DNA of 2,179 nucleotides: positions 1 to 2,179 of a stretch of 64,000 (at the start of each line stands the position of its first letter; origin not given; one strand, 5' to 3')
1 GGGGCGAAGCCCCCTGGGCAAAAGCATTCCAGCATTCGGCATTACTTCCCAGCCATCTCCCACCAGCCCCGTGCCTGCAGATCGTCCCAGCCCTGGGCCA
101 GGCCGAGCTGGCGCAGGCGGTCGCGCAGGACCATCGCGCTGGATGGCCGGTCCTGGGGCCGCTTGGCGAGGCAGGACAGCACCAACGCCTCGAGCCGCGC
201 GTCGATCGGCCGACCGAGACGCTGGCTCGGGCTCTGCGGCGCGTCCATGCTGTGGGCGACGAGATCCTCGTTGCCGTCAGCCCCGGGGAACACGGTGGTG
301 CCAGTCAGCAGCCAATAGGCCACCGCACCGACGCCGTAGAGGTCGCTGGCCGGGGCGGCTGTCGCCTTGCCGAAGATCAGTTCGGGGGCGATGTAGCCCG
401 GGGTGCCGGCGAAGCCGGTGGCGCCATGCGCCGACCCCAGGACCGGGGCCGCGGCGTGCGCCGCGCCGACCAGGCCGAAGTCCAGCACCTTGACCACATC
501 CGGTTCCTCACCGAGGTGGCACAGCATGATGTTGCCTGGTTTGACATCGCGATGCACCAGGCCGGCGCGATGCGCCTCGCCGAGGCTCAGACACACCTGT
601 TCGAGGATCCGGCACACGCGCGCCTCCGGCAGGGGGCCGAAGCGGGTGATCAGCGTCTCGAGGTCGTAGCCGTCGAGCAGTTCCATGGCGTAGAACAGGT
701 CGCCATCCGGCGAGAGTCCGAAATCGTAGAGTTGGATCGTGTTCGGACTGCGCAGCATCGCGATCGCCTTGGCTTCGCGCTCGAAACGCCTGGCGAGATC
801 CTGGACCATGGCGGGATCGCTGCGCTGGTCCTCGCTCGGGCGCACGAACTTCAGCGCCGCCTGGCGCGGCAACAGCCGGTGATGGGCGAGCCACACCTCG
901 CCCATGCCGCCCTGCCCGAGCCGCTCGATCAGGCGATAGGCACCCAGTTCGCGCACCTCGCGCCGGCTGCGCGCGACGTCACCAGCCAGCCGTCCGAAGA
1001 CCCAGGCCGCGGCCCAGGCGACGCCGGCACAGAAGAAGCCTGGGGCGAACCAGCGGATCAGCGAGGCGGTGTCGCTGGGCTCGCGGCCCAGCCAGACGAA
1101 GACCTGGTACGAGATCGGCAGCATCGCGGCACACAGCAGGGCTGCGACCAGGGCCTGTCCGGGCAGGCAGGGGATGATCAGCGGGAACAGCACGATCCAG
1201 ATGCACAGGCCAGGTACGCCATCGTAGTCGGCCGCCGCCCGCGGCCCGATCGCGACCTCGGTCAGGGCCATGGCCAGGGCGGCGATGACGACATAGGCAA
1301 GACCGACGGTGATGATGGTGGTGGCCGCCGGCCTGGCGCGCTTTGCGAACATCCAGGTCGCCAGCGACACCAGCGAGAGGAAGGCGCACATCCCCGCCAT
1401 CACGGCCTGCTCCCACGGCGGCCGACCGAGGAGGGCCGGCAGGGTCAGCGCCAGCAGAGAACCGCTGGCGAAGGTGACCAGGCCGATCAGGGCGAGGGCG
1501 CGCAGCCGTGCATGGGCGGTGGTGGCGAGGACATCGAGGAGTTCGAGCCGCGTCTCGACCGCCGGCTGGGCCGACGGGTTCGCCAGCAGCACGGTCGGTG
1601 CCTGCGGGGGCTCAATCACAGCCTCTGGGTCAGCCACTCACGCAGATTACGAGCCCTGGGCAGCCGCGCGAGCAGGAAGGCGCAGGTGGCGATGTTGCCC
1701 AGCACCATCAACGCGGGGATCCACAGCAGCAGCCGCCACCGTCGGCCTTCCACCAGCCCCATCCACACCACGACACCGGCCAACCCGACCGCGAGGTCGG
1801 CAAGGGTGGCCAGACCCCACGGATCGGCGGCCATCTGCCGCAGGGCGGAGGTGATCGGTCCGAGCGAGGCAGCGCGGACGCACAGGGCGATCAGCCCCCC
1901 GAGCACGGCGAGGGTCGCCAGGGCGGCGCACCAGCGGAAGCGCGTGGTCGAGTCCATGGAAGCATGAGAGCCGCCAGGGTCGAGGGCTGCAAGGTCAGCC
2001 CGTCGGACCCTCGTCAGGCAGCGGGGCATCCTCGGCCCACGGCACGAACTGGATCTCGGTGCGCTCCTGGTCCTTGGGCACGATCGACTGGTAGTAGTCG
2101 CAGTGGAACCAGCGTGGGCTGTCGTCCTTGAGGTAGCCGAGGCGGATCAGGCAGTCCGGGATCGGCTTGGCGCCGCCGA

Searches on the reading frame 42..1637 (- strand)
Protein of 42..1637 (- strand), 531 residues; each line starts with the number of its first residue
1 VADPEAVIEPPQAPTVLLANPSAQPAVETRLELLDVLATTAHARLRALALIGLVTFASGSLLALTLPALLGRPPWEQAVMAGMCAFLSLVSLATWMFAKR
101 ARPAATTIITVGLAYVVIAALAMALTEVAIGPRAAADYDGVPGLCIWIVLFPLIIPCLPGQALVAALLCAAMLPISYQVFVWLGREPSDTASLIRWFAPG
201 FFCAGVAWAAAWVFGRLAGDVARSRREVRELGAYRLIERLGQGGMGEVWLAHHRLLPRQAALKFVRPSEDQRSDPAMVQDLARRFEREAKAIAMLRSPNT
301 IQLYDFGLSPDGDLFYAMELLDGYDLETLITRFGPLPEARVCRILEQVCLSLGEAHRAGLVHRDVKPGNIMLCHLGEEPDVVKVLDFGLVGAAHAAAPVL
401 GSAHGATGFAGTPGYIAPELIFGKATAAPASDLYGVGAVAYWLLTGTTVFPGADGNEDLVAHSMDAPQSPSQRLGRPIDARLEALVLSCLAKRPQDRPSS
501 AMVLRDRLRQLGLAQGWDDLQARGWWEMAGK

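Call 8: search_protein_families(library=pfam, proteins=[window:42-1637:-], max_evalue=0.001)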
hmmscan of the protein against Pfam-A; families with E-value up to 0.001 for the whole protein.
window:42-1637:- (531 aa): 3 families
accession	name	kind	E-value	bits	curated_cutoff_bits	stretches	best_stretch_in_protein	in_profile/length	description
PF00069.31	Pkinase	-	3e-41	142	31.7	1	234-505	1-259/263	Protein kinase domain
PF07714.23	PK_Tyr_Ser-Thr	-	7.9e-18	65.1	23.1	1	236-503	3-254/258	Protein tyrosine and serine/threonine kinase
PF01636.29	APH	-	6.1e-05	23.3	23.2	0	355-396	165-203/239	Phosphotransferase enzyme family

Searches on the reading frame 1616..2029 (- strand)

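Call 10: search_protein_families(library=pfam, proteins=[window:1616-2029:-], max_evalue=0.001)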
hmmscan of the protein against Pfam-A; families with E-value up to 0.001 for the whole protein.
window:1616-2029:- (137 aa): 1 family
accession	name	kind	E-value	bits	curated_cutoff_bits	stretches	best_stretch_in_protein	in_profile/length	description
PF07343.16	DUF1475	-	9.7e-07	29.2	22.3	1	35-123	15-96/236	Protein of unknown function (DUF1475)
